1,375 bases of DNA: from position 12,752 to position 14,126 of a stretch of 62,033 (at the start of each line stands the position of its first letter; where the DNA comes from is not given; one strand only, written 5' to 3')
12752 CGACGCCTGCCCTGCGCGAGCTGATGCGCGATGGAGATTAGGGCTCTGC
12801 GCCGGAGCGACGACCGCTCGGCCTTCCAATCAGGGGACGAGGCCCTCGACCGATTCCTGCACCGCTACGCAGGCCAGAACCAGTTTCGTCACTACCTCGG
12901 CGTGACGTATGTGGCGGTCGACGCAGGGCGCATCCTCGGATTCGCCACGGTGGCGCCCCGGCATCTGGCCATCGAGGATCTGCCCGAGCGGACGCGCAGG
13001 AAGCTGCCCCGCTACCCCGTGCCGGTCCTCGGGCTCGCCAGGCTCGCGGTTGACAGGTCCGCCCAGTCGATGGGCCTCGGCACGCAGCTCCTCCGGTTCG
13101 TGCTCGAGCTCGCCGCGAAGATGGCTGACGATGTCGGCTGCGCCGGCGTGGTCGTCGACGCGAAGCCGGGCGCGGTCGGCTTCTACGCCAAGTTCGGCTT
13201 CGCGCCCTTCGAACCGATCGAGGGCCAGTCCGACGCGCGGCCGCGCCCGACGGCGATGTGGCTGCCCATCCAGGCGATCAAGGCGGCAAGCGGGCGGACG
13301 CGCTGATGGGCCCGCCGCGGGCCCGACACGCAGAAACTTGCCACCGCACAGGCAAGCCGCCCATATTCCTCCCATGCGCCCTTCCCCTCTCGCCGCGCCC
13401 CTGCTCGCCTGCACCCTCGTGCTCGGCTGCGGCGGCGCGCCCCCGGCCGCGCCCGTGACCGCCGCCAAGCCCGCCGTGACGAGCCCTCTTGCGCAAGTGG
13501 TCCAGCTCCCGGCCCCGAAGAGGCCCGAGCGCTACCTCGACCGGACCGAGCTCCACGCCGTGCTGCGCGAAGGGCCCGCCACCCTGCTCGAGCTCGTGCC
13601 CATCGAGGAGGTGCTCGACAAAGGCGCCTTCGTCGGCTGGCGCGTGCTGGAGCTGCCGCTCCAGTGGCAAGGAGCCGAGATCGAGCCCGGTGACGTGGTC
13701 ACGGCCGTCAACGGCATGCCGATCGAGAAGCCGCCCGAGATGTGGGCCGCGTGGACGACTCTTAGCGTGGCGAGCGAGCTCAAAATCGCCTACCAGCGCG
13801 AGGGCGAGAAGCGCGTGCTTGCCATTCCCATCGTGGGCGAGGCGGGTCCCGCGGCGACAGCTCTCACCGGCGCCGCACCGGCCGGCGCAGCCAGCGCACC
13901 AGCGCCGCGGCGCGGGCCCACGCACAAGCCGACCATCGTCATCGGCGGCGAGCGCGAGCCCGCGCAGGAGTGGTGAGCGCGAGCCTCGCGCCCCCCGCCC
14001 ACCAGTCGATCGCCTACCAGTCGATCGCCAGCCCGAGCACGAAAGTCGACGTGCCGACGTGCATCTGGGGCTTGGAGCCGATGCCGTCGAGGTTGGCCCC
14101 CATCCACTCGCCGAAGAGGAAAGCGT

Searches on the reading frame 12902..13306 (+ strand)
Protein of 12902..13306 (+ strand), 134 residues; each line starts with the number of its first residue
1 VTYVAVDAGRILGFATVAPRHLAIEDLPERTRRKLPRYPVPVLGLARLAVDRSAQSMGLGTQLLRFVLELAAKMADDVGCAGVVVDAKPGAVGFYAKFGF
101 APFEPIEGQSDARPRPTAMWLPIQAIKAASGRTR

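Call 44: search_protein_families(library=pfam, proteins=[window:12902-13306:+], max_evalue=0.01)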
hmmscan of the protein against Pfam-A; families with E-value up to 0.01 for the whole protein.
window:12902-13306:+ (134 aa): 4 families
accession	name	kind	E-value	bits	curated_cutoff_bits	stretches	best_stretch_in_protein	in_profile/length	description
PF13508.13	Acetyltransf_7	-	2.6e-11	44.1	27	1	2-101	5-83/84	Acetyltransferase (GNAT) domain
PF00583.31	Acetyltransf_1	-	6.4e-11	43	20.7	1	2-100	35-116/116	Acetyltransferase (GNAT) family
PF13673.13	Acetyltransf_10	-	2.1e-09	37.9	23.6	1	45-105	54-112/128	Acetyltransferase (GNAT) domain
PF21926.2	FeeM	-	0.001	19.3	27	1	45-104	83-140/158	N-acyl amino acid synthase FeeM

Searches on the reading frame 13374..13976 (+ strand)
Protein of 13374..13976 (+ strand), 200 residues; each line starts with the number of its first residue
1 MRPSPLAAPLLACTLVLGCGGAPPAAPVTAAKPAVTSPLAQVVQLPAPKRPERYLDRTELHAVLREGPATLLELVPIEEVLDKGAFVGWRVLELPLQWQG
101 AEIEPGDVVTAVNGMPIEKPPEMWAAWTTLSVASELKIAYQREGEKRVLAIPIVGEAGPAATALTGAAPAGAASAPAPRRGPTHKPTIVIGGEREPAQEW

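Call 44: search_protein_families(library=pfam, proteins=[window:13374-13976:+], max_evalue=0.01)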
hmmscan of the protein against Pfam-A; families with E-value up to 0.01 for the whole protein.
window:13374-13976:+ (200 aa): 3 families
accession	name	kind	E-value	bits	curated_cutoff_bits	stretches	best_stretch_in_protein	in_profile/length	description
PF13180.12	PDZ_2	-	5.7e-05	23.8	27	1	100-151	27-78/80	PDZ domain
PF17820.7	PDZ_6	-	0.0024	18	27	1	101-120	14-33/54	PDZ domain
PF14685.13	PDZ_Tricorn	-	0.007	16.8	25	0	95-125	32-62/88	Tricorn protease PDZ domain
